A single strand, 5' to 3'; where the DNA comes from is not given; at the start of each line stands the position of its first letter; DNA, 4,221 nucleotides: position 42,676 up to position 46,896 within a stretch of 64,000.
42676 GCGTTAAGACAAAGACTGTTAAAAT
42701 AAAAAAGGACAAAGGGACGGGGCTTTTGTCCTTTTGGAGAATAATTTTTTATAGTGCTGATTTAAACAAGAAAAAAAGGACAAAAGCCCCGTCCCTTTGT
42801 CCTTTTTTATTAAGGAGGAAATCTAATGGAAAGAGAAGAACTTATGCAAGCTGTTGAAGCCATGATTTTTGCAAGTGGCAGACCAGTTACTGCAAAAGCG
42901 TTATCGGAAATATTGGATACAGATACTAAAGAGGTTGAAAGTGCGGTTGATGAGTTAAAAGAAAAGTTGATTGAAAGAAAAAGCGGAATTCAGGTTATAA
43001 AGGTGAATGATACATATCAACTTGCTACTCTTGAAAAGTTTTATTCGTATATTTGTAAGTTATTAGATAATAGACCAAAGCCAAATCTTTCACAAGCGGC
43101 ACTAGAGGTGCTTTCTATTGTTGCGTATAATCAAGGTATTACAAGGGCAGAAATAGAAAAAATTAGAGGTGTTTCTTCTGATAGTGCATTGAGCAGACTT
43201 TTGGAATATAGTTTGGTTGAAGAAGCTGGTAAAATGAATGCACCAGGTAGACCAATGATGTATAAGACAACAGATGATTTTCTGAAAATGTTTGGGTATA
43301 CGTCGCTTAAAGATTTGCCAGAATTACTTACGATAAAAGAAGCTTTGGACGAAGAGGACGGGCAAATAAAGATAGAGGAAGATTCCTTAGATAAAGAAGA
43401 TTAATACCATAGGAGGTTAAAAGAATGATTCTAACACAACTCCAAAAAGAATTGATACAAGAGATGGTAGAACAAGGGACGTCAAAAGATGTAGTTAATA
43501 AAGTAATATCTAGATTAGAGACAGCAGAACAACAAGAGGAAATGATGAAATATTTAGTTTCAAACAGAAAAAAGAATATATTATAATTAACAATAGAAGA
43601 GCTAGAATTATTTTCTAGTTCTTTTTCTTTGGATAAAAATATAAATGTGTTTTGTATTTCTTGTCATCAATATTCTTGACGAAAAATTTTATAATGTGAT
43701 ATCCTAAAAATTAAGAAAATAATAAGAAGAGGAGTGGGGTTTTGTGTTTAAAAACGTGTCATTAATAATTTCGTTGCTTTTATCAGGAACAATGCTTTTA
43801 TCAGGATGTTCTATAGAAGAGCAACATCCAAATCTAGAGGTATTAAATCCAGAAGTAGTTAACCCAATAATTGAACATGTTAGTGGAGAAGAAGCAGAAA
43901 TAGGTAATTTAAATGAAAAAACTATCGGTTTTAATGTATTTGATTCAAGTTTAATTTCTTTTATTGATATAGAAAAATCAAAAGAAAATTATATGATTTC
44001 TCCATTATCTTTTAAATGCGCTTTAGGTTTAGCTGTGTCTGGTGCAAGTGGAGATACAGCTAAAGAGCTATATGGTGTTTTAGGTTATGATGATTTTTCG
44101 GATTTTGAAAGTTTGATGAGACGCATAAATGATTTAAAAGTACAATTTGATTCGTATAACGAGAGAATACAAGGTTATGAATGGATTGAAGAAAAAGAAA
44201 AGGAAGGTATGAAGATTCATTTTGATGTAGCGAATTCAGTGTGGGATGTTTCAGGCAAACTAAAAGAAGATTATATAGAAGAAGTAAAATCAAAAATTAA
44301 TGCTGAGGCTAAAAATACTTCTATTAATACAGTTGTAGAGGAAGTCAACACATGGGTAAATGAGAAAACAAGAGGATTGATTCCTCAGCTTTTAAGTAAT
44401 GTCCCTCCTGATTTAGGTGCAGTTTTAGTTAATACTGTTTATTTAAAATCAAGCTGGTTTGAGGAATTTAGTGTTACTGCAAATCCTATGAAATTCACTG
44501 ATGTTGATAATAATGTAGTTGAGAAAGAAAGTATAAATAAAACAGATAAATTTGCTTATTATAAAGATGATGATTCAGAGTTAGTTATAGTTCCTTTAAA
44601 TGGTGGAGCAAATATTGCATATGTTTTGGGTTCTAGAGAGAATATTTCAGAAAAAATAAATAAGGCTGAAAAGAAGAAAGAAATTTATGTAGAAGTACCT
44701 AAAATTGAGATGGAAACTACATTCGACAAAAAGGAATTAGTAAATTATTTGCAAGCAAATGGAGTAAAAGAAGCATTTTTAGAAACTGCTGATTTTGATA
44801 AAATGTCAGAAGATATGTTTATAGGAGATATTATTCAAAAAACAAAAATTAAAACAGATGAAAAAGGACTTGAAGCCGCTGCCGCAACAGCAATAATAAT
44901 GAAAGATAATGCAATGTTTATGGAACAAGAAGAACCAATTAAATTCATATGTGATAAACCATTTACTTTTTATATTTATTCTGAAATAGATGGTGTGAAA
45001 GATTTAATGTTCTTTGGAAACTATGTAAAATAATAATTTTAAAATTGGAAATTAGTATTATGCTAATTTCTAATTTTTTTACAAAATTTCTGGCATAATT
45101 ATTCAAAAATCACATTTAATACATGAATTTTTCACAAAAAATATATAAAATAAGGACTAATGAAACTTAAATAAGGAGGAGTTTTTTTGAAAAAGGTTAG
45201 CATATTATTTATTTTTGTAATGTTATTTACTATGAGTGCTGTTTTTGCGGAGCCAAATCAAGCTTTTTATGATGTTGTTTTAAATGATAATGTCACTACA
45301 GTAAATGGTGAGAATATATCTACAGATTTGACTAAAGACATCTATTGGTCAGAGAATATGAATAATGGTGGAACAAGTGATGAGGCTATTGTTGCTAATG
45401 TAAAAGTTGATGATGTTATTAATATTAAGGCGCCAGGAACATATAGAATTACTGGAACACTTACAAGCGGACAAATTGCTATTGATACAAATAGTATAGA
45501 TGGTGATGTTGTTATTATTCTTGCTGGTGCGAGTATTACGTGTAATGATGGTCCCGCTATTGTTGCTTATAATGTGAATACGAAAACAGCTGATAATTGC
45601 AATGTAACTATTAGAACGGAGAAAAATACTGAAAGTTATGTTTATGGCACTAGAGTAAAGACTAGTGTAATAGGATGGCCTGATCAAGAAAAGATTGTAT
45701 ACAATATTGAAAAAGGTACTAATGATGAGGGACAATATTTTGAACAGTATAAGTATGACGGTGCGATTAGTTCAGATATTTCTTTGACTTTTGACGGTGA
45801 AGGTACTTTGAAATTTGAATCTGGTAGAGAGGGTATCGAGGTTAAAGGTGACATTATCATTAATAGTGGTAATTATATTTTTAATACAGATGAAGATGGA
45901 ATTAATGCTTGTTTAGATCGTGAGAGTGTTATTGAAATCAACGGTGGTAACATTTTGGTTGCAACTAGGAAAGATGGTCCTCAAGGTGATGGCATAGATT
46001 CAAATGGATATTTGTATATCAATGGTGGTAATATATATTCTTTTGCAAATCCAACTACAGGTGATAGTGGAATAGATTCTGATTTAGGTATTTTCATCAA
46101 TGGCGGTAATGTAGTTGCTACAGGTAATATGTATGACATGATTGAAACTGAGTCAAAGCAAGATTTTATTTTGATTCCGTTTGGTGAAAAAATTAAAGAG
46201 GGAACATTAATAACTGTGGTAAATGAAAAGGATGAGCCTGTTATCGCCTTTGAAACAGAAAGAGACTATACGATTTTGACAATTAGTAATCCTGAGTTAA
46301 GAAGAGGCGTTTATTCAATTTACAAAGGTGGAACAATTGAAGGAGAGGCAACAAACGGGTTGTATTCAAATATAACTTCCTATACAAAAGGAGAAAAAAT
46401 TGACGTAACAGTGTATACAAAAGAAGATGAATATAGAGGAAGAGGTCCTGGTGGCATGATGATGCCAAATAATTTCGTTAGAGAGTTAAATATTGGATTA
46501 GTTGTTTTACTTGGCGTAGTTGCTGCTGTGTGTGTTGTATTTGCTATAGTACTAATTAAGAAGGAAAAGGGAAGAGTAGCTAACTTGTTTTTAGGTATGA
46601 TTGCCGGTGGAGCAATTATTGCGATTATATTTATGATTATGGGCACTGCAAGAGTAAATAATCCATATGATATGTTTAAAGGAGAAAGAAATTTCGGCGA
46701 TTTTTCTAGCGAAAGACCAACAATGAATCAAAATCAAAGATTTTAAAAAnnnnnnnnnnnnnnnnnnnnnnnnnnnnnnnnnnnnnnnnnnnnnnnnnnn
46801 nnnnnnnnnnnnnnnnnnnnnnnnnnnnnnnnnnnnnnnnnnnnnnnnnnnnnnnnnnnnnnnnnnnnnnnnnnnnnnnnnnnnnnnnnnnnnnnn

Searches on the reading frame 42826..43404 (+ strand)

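Call 32: search_protein_families(library=pfam, proteins=[window:42826-43404:+], max_evalue=0.001)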
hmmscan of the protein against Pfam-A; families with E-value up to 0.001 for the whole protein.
window:42826-43404:+ (192 aa): 2 families
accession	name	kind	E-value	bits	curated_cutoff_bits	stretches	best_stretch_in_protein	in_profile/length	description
PF04079.22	SMC_ScpB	-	6e-56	188.9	27.4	1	9-167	2-160/160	Segregation and condensation complex subunit ScpB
PF12802.13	MarR_2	-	0.0002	21.9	27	0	88-126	3-41/61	MarR family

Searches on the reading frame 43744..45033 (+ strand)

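Call 28: search_protein_families(library=ncbifam, proteins=[window:43744-45033:+], max_evalue=1e-10)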
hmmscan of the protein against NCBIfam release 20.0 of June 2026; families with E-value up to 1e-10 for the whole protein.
window:43744-45033:+ (429 aa): 0 families

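Call 33: search_protein_families(library=pfam, proteins=[window:43744-45033:+], max_evalue=0.001)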
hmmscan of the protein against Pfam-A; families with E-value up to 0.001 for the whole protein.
window:43744-45033:+ (429 aa): 1 family
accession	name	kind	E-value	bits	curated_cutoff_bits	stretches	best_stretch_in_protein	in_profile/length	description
PF00079.25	Serpin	-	3.6e-56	191.4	27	1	69-428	9-368/370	Serpin (serine protease inhibitor)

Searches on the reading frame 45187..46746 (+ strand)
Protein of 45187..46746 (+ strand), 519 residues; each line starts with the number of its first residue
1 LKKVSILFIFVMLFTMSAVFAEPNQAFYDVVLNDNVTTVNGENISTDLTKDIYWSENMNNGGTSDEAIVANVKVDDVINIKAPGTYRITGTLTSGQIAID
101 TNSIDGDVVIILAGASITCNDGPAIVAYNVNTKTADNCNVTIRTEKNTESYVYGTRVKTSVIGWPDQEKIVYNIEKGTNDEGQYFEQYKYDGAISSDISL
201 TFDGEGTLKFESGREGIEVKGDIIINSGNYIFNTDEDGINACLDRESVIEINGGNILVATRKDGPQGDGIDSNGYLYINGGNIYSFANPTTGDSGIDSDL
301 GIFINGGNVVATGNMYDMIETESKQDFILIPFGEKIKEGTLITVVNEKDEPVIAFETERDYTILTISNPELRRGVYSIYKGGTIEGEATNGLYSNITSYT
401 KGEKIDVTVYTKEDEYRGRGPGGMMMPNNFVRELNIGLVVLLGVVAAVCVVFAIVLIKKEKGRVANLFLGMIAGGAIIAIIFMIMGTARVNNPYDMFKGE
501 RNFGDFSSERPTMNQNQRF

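Call 33: search_protein_families(library=pfam, proteins=[window:45187-46746:+], max_evalue=0.001)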
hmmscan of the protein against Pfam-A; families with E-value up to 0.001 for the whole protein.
window:45187-46746:+ (519 aa): 1 family
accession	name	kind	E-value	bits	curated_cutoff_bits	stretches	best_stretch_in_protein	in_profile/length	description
PF14262.12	Cthe_2159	-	5.2e-24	85.4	25.8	1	75-314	2-202/262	Carbohydrate-binding domain-containing protein Cthe_2159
